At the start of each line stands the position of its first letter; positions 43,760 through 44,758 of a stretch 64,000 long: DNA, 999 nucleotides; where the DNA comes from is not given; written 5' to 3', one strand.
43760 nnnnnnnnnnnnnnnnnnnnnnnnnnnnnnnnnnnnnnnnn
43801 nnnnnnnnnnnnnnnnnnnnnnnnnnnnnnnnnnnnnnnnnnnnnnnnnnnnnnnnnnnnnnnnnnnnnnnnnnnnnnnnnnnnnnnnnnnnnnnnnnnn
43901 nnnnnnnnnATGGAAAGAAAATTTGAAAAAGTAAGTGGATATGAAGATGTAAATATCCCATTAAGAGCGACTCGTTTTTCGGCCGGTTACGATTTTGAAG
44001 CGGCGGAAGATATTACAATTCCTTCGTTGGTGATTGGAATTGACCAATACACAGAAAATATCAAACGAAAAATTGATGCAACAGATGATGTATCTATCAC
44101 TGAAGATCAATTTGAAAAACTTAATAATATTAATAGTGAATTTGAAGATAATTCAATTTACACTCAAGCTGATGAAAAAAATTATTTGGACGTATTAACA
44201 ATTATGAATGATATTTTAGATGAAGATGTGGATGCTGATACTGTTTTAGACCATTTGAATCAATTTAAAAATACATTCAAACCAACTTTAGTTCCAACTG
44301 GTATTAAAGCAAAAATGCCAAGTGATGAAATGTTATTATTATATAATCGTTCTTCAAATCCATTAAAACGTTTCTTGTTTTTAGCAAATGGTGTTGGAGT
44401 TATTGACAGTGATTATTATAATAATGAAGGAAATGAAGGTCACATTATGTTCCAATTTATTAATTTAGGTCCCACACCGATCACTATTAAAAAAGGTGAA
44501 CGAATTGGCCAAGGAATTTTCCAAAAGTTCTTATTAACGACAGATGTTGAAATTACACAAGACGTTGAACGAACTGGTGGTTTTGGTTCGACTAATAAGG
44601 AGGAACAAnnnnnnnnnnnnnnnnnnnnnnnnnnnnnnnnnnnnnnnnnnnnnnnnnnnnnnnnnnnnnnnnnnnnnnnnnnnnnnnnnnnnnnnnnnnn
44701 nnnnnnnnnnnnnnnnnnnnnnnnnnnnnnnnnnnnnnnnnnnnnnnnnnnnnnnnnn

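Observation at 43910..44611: Second dUTPase-family paralogue with a 100-aa acidic insertion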

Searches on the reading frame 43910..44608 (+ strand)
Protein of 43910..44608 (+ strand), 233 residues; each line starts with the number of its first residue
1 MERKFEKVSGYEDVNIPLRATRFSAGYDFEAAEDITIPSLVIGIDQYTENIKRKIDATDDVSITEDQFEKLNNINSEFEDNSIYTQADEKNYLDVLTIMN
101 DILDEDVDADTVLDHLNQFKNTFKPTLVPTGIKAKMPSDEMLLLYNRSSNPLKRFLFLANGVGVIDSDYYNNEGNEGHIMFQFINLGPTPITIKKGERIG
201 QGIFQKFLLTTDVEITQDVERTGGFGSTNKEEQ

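Call 3: search_protein_families(library=pfam, proteins=[window:43910-44608:+], max_evalue=0.01)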
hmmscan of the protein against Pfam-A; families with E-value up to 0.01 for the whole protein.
window:43910-44608:+ (233 aa): 2 families
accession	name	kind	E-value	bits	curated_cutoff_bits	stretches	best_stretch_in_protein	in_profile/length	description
PF00692.24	dUTPase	-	1.8e-14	54.1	22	1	123-228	29-128/129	dUTPase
PF22769.1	DCD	-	0.00017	22.1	27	1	133-206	86-152/153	dCTP deaminase-like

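Call 4: search_protein_families(library=phrogs, proteins=[window:43910-44608:+], max_evalue=0.001)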
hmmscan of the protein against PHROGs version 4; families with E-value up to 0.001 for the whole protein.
window:43910-44608:+ (233 aa): 2 families
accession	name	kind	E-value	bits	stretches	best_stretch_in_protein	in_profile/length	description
phrog_135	-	DNA, RNA and nucleotide metabolism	5.5e-38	132.7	1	124-231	184-292/463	dUTPase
phrog_1663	-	DNA, RNA and nucleotide metabolism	0.00074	19.7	0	135-206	129-193/303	dCTP deaminase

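Call 6: search_dna_similar(query=window:43910-44608:+, collection=phages, mode=protein, max_rows=40, rows=spread)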
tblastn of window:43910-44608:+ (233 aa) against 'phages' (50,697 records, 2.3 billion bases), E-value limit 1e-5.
Records with a match: 378; places in all: 380; records where one place covers at least 80% of the query: 32.
Best place of each record, by identity: >=99% 1; 60-80% 8; <60% 369.
By first word of the organism name: Lactococcus 84; Vibrio 51; Bacteriophage 25; Pseudomonas 20; Enterococcus 19; Erwinia 17; Stenotrophomonas 16; Escherichia 16; Aeromonas 11; Pseudoalteromonas 9; and 29 more.
By host as written in the record: - 112; Lactococcus lactis 28; Erwinia amylovora 13; Stenotrophomonas maltophilia 12; Lactococcus lactis SMQ-86 11; Yersinia pseudotuberculosis 8; Listeria monocytogenes 7; Sinorhizobium meliloti 7; and 89 more.
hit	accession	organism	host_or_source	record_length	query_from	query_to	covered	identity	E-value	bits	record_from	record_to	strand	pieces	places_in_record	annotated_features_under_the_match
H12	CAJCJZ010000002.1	Enterococcus phage vB_EfaS_140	Gamoneu cheese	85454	1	233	100%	99.6%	3e-151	470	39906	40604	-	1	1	Deoxyuridine 5'-triphosphate nucleotidohydrolase (EC | hypothetical protein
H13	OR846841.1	Listeria phage LM 4-11-1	Listeria monocytogenes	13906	2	230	98%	45.5%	8e-47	171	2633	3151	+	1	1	record has no annotation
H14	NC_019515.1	Bacillus phage BCD7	Bacillus cereus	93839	3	230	98%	42.2%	7e-40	151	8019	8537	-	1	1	deoxyuridine 5'-triphosphate nucleotidohydrolase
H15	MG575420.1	Proteus phage vB_PmiP_RS10pmA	Proteus mirabilis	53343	16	230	92%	27.8%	1e-8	61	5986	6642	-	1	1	trimeric dUTP exonuclease | hypothetical protein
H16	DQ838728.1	Lactococcus phage P335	Lactococcus lactis F7/2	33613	127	231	45%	48.6%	1e-20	96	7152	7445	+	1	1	putative dUTPase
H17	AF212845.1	Lactococcus phage ul36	-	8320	127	228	44%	49.0%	1e-19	93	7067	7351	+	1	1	ORF139a: putative dUTPase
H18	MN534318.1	Lactococcus phage proPhi5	Lactococcus lactis subsp. cremoris TIFN5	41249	127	230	45%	48.1%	8e-20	93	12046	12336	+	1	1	dUTPase/aminotransferase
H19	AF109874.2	Lactococcus phage Tuc2009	-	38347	127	230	45%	48.1%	1e-19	93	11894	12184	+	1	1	dUTPase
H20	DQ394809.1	Lactococcus phage ul36.t1k1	Lactococcus lactis SMQ-86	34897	127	230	45%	48.1%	1e-19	93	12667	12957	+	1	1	putative dUTPase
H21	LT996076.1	Bacteriophage sp.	-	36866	127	230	45%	48.1%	1e-19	93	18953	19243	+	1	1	record has no annotation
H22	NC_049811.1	Lactococcus phage 62503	Lactococcus lactis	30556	128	231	45%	48.1%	5e-19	91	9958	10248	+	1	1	dUTP diphosphatase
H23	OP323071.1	Lactococcus phage D2544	Lactococcus lactis DGCC7180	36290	127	231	45%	47.6%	4e-20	94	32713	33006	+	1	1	deoxyuridine 5'-triphosphate nucleotidohydrolase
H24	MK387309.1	Pseudoalteromonas phage C7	Pseudoalteromonas atlantica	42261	109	229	52%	40.8%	6e-11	67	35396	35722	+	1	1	deoxyuridine 5'-triphosphate nucleotidohydrolase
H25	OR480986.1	Lactococcus phage D6867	Lactococcus lactis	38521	127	230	45%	47.1%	7e-19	91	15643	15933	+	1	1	deoxyuridine 5'-triphosphate nucleotidohydrolase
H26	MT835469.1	Bacteriophage sp.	human fecal samples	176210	114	233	52%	39.2%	3e-14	77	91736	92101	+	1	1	record has no annotation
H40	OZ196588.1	Vibrio phage K440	Seawater and oysters mix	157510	127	233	46%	34.5%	4e-6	53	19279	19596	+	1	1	dUTPase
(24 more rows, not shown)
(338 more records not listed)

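Call 7: search_solved_structures(query=window:43910-44608:+, max_evalue=0.001, show_alignments=3)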
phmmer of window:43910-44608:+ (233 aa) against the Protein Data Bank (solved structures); distinct sequences matched with E-value up to 0.001: 48.
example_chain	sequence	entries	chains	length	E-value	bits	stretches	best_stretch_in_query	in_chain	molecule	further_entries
3h6x_A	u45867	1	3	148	7e-31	111.1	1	126-229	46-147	dUTPase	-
7pwj_AAA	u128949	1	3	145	1.3e-10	44.8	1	126-230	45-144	Deoxyuridine 5'-triphosphate nucleotidohydrolase, mitochondrial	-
1q5h_A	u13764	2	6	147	1.4e-10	44.7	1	126-230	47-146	dUTP pyrophosphatase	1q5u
2hqu_A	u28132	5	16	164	2.3e-10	44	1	126-230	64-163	Deoxyuridine 5'-triphosphate nucleotidohydrolase | dUTP pyrophosphatase | Deoxyuridine 5'-triphosphate nucleotidohydrolase, mitochondrial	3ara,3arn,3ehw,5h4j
24ok_A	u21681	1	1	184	3.7e-10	43.4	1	127-230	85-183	Deoxyuridine 5'-triphosphate nucleotidohydrolase, mitochondrial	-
7n56_A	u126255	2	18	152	6.8e-10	42.5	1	126-229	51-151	Deoxyuridine 5'-triphosphate nucleotidohydrolase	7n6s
6ljj_A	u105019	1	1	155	3.5e-09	40.2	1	126-229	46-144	Deoxyuridine 5'-triphosphate nucleotidohydrolase, mitochondrial isoform 1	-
3so2_A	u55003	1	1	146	7.6e-09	39.1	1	127-229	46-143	Putative uncharacterized protein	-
5vjy_A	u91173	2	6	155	7.7e-09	39.1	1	129-229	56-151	dUTP pyrophosphatase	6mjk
8y1q_A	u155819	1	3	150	1.5e-08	38.1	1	122-229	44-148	Deoxyuridine 5'-triphosphate nucleotidohydrolase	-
7bpd_A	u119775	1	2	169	2.2e-08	37.6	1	126-229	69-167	Deoxyuridine triphosphatase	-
7dlv_A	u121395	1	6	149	2.5e-08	37.4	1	127-230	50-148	shrimp dUTPase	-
5f9k_A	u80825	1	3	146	9e-08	35.6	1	145-230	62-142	Deoxyuridine 5'-triphosphate nucleotidohydrolase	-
3mbq_A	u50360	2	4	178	1.6e-07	34.8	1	124-229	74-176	Deoxyuridine 5'-triphosphate nucleotidohydrolase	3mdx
6hde_A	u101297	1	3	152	2.4e-07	34.2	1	125-229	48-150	Deoxyuridine 5'-triphosphate nucleotidohydrolase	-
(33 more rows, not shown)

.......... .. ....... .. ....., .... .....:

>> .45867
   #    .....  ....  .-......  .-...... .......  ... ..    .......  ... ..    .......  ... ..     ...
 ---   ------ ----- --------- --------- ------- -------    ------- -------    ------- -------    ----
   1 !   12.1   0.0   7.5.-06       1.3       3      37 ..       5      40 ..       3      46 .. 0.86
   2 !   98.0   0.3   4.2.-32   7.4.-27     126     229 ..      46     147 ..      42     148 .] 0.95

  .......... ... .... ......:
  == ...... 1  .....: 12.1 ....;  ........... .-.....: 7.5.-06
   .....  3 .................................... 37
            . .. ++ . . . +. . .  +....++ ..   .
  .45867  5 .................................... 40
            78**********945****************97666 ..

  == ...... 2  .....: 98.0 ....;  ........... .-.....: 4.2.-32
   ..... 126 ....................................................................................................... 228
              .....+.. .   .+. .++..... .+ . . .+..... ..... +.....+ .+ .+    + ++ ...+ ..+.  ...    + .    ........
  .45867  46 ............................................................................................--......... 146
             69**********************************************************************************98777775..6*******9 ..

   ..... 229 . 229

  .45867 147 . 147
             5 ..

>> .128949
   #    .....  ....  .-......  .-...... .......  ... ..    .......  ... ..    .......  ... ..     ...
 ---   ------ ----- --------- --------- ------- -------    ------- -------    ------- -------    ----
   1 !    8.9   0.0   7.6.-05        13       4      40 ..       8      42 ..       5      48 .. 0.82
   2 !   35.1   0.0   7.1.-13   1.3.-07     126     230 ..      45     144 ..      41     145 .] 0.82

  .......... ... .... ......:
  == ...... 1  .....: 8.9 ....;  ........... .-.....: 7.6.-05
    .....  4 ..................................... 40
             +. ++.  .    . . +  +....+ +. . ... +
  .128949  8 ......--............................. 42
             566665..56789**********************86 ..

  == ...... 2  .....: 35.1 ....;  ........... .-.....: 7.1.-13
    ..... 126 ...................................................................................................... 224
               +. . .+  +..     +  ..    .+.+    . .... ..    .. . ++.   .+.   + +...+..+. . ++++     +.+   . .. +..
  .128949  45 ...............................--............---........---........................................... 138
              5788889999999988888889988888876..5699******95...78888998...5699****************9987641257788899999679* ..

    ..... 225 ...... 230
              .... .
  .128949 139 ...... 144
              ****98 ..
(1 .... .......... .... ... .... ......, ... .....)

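Call 13: find_homologous_proteins(query=window:43910-44608:+, max_evalue=0.00001)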
Query window:43910-44608:+ (233 aa): 7626 proteins with E <= 0.00001 among 7821 candidates; the best 120 are listed.
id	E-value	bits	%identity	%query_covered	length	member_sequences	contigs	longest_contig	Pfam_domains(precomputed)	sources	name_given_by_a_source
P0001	3.5e-147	506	99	100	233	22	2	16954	PF00692.25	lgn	-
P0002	8.7e-124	430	83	100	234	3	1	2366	PF00692.25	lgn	-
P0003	4.9e-123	427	82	100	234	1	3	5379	PF00692.25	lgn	-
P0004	1.1e-100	354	72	100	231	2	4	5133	PF00692.25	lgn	-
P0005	1.5e-89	318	63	100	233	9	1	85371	PF00692.25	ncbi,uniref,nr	ncbi:hypothetical protein vipetofem_61 [Enterococcus phage vipetofem]|uniref:dUTP diphosphatase n=1 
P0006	3.6e-77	277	57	99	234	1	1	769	PF00692.25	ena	-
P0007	7.0e-75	270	58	100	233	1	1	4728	PF00692.25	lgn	-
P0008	1.2e-71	259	55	100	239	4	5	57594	PF00692.25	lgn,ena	-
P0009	7.4e-69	250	56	97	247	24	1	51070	PF00692.25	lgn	-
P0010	1.2e-68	249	56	97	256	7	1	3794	PF00692.25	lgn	-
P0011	2.1e-52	196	48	97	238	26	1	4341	PF00692.25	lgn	-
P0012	5.0e-52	195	47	97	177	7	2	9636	PF00692.25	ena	-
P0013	2.9e-51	193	75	46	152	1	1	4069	PF00692.25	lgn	-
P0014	3.8e-51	192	49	97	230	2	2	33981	PF00692.25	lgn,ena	-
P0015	3.8e-51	192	43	99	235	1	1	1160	PF00692.25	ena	-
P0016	4.5e-51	192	44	98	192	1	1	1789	PF00692.25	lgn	-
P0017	1.5e-50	190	47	98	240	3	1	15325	PF00692.25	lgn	-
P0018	3.5e-50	189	74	46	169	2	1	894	PF00692.25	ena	-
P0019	4.5e-50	189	48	98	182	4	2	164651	PF00692.25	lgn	-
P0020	5.2e-50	188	50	98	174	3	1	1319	PF00692.25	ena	-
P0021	7.7e-50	188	50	97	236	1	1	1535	PF00692.25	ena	-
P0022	1.0e-49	188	43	99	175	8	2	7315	PF00692.25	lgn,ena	-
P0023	1.1e-49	187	50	97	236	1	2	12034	PF00692.25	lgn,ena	-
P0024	1.2e-49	187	68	47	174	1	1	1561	PF00692.25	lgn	-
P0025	1.6e-49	187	46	98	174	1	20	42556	PF00692.25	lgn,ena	-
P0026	1.6e-49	187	44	98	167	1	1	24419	PF00692.25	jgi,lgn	jgi:dUTP pyrophosphatase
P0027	1.6e-49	187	46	100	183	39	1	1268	PF00692.25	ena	-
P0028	1.8e-49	187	46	98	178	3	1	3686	PF00692.25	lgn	-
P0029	2.4e-49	186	47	98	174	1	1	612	PF00692.25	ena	-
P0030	2.5e-49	186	71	46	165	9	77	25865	PF00692.25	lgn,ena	-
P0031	2.6e-49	186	45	97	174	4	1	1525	PF00692.25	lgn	-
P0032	2.6e-49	186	69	46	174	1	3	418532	PF00692.25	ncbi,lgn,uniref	ncbi:dUTP diphosphatase [Vagococcus fluvialis]|uniref:dUTP diphosphatase n=1 Tax=Vagococcus fluviali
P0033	2.8e-49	186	48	98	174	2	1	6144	PF00692.25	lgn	-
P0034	3.0e-49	186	70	46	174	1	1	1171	PF00692.25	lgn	-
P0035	3.4e-49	186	47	98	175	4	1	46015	PF00692.25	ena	-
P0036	3.6e-49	186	69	46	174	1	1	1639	PF00692.25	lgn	-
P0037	3.8e-49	186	69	46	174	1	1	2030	PF00692.25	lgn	-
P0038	4.3e-49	186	69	46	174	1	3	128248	PF00692.25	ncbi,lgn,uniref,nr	ncbi:dUTP diphosphatase [Vagococcus fluvialis]|uniref:dUTP diphosphatase n=1 Tax=Vagococcus fluviali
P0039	4.3e-49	185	46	98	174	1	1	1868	PF00692.25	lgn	-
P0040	4.3e-49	185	69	46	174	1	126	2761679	PF00692.25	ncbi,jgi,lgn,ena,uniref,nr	ncbi:dUTP diphosphatase [Vagococcus fluvialis]|jgi:dUTP pyrophosphatase|uniref:dUTP diphosphatase n=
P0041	4.3e-49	185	69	46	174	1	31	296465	PF00692.25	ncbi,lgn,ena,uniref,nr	ncbi:dCTP deaminase/dUTPase family protein [Vagococcus fluvialis]|uniref:dUTP diphosphatase n=1 Tax=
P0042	4.3e-49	185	69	46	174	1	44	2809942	PF00692.25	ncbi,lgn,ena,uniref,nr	ncbi:dUTP diphosphatase [Vagococcus fluvialis]|uniref:dUTP diphosphatase n=1 Tax=Vagococcus fluviali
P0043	4.5e-49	185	69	46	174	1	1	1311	PF00692.25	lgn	-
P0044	4.8e-49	185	48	98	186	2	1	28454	PF00692.25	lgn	-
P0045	5.2e-49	185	69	46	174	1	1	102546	PF00692.25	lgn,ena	-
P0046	5.2e-49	185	69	46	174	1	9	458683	PF00692.25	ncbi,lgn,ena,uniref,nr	ncbi:dUTP diphosphatase [Vagococcus fluvialis]|uniref:dUTP diphosphatase n=1 Tax=Vagococcus fluviali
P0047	5.2e-49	185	69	46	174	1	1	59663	PF00692.25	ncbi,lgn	ncbi:MAG: dUTP diphosphatase [Vagococcus fluvialis]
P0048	5.2e-49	185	47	98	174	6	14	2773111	PF00692.25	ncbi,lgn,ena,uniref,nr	ncbi:dUTP diphosphatase [Vagococcus fluvialis]|uniref:dUTP diphosphatase n=1 Tax=Vagococcus fluviali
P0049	5.4e-49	185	44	98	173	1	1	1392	PF00692.25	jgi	jgi:dUTP pyrophosphatase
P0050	5.8e-49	185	48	98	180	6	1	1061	PF00692.25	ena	-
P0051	5.8e-49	185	68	46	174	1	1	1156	PF00692.25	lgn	-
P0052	6.2e-49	185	46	98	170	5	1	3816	PF00692.25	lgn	-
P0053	6.5e-49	185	44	98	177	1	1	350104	PF00692.25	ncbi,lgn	-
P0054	6.5e-49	185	44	98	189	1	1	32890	PF00692.25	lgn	-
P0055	8.0e-49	185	44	97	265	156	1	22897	PF00692.25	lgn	-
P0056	8.2e-49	185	45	98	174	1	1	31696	PF00692.25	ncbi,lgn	-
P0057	8.3e-49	185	43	98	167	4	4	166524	PF00692.25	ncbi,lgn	ncbi:dUTP diphosphatase [Enterococcus olivae]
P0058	8.4e-49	185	43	98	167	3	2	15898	PF00692.25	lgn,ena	-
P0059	9.1e-49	184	45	98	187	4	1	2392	PF00692.25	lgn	-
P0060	9.5e-49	184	46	98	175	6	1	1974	PF00692.25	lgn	-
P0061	1.1e-48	184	46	97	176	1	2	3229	PF00692.25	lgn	-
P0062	1.1e-48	184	48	98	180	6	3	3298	PF00692.25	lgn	-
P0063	1.1e-48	184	47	98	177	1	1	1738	PF00692.25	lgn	-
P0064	1.1e-48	184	61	51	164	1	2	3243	PF00692.25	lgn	-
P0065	1.1e-48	184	69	46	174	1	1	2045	PF00692.25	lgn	-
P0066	1.2e-48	184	42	98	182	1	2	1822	PF00692.25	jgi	jgi:dUTP pyrophosphatase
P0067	1.2e-48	184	47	98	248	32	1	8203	PF00692.25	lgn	-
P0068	1.3e-48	184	46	98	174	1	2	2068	PF00692.25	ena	-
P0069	1.3e-48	184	46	98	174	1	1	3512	PF00692.25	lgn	-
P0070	1.3e-48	184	47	98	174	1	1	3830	PF00692.25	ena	-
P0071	1.4e-48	184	46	97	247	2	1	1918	PF00692.25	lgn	-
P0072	1.4e-48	184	67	48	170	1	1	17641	PF00692.25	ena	-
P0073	1.5e-48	184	44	98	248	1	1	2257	PF00692.25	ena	-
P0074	1.6e-48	184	47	98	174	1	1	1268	PF00692.25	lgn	-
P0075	2.0e-48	183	46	98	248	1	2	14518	PF00692.25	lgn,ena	-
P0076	2.2e-48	183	44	98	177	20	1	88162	PF00692.25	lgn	-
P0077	2.2e-48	183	46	98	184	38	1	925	PF00692.25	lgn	-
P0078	2.3e-48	183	46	98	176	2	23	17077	PF00692.25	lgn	-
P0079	2.4e-48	183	44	97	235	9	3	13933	PF00692.25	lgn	-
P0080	2.5e-48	183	45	98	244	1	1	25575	PF00692.25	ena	-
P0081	2.5e-48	183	67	45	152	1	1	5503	PF00692.25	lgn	-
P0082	2.6e-48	183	46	98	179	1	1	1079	PF00692.25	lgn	-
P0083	2.6e-48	183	68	46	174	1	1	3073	PF00692.25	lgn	-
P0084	2.8e-48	183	72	47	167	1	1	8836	PF00692.25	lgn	-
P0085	3.0e-48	183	45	97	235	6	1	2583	PF00692.25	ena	-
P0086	3.0e-48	183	44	98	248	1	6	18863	PF00692.25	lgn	-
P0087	3.4e-48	183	46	98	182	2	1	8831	PF00692.25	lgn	-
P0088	3.4e-48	183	74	46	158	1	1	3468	PF00692.25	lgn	-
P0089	3.6e-48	182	44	98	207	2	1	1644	PF00692.25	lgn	-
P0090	3.7e-48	182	45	98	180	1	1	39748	PF00692.25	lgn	-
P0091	3.8e-48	182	44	99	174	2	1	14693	PF00692.25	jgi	jgi:dUTP pyrophosphatase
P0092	4.0e-48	182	45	99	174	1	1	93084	PF00692.25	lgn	-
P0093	4.1e-48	182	45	97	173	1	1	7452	PF00692.25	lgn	-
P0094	4.2e-48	182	46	97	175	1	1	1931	PF00692.25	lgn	-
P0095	4.4e-48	182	46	98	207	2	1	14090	PF00692.25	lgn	-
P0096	4.7e-48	182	43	100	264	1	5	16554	PF00692.25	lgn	-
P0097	4.7e-48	182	44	97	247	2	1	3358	PF00692.25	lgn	-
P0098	4.9e-48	182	46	97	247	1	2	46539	PF00692.25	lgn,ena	-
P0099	4.9e-48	182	67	47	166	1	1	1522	PF00692.25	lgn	-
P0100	5.0e-48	182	44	98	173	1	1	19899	PF00692.25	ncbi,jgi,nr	ncbi:MAG: dUTP diphosphatase [Streptococcaceae bacterium]|jgi:dUTP pyrophosphatase|nr:dUTP diphospha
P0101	5.1e-48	182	66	48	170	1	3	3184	PF00692.25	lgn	-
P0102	5.3e-48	182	69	46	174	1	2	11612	PF00692.25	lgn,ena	-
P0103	5.6e-48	182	44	97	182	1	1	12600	PF00692.25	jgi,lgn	-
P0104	5.6e-48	182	45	97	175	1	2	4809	PF00692.25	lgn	-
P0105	5.7e-48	182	45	97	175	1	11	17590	PF00692.25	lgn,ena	-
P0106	5.8e-48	182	45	97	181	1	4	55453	PF00692.25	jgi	jgi:dUTP pyrophosphatase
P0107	5.9e-48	182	47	97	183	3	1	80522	PF00692.25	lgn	-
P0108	6.3e-48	182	44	100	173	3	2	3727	PF00692.25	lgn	-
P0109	6.9e-48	182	44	98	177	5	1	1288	PF00692.25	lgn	-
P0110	7.3e-48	181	44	99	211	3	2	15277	PF00692.25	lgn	-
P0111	7.3e-48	181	45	99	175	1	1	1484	PF00692.25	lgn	-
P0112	8.1e-48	181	45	97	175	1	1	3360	PF00692.25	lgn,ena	-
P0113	8.1e-48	181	45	98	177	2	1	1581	PF00692.25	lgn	-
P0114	9.0e-48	181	44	98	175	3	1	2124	PF00692.25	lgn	-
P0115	9.5e-48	181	68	48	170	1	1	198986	PF00692.25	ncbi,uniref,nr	ncbi:dUTP diphosphatase [Enterococcus florum]|uniref:dUTP diphosphatase n=1 Tax=Enterococcus florum 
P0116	9.5e-48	181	45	97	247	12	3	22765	PF00692.25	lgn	-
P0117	9.6e-48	181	44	98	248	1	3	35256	PF00692.25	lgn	-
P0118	9.7e-48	181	69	45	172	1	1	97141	PF00692.25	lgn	-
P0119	1.1e-47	181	70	46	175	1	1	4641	PF00692.25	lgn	-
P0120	1.1e-47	181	47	98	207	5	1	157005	PF00692.25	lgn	-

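Call 30: predict_structure(alignment_id=A1)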
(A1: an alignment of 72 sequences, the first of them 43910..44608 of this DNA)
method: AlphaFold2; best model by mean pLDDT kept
length: 233 residues; sequences in the alignment: 72
mean_pLDDT: 89.1   pTM: 0.82
mean pLDDT of the five models: 89.1, 88.8, 88.2, 87.9, 87.2
residues with pLDDT >= 90: 154; 70-90: 65; 50-70: 6; < 50: 8
segments of 3 or more residues with pLDDT < 50: 226-233
pLDDT, mean of each block of 10 residues (from residue 1): 93 96 95 98 95 88 93 91 89 90 81 91 95 96 88 89 91 89 97 96 93 75 56 43
secondary structure, 60 per line:
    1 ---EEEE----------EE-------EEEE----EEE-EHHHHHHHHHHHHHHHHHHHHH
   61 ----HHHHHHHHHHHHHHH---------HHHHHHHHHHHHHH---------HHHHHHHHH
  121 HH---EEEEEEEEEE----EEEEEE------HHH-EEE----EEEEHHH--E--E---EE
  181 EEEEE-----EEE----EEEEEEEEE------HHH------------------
elements in order: E4-7 E27-30 E35-37 H40-60 H65-79 H89-102 H112-122 E126-135 E140-145 E156-158 E163-166 E179-185 E191-193 E198-206
